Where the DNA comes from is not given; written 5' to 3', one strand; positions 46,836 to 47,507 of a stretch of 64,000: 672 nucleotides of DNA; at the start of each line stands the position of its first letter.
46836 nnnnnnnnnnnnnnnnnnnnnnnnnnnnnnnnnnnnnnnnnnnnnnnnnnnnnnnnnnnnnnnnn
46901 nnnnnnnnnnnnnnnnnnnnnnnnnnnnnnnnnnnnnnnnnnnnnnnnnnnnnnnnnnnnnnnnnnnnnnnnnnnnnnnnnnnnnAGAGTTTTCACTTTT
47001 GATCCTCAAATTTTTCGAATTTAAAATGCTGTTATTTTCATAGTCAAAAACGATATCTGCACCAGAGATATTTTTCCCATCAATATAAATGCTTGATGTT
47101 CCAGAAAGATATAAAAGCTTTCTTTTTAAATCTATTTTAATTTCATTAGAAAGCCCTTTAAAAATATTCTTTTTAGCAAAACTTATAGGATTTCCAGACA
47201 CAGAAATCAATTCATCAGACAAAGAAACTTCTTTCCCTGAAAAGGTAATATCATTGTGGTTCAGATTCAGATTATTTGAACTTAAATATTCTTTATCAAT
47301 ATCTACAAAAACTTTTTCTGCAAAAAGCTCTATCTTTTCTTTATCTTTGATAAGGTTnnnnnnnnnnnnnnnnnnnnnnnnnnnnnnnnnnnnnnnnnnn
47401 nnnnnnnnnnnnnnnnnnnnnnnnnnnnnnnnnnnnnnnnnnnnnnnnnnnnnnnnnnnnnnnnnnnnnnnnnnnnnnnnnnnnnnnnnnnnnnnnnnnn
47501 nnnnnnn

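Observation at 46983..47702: Apparent natural LptC-LptA fusion: a one-piece, shortened LPS bridge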

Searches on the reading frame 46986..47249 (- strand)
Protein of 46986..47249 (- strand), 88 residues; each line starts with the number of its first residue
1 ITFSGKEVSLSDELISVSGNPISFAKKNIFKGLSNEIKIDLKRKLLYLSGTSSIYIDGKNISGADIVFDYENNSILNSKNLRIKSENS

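Call 22: search_protein_families(library=ncbifam, proteins=[window:46986-47249:-], max_evalue=10)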
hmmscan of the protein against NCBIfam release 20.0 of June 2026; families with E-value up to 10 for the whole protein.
seq(88 aa): 1 family
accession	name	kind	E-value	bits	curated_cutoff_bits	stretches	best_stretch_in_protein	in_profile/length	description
TIGR03002.1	outer_YhbN_LptA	equivalog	0.0035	17.2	71.7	1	19-75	63-123/142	lipopolysaccharide transport periplasmic protein LptA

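Call 23: search_protein_families(library=pfam, proteins=[window:46986-47249:-], max_evalue=10)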
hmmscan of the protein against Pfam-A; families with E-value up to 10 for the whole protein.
seq(88 aa): 1 family
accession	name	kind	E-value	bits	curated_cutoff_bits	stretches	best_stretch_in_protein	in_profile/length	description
PF00634.23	BRCA2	-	0.02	14.8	20.3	1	18-32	9-23/29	BRCA2 repeat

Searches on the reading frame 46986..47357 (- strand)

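Call 22: search_protein_families(library=ncbifam, proteins=[window:46986-47357:-], max_evalue=10)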
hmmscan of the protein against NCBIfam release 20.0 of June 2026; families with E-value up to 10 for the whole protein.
seq(124 aa): 2 families
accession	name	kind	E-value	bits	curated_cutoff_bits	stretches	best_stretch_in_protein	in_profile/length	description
TIGR03002.1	outer_YhbN_LptA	equivalog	0.00093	19.1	71.7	1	5-111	21-123/142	lipopolysaccharide transport periplasmic protein LptA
NF002633.0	PRK02304.1-2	equivalog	0.12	12.1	224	1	10-59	82-128/172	adenine phosphoribosyltransferase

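Call 23: search_protein_families(library=pfam, proteins=[window:46986-47357:-], max_evalue=10)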
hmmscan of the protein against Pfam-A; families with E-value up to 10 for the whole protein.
seq(124 aa): 3 families
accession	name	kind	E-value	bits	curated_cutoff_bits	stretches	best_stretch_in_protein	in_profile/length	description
PF00634.23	BRCA2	-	0.055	13.4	20.3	0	54-68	9-23/29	BRCA2 repeat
PF03968.19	LptD_N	-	0.13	12.9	20.4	1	8-107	28-110/113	LptA/(LptD N-terminal domain) LPS transport protein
PF20677.3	Herpes_gp350_C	-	0.19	12.5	27.7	1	28-100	2-71/132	Herpesvirus envelope glycoprotein gp350 N-terminal C domain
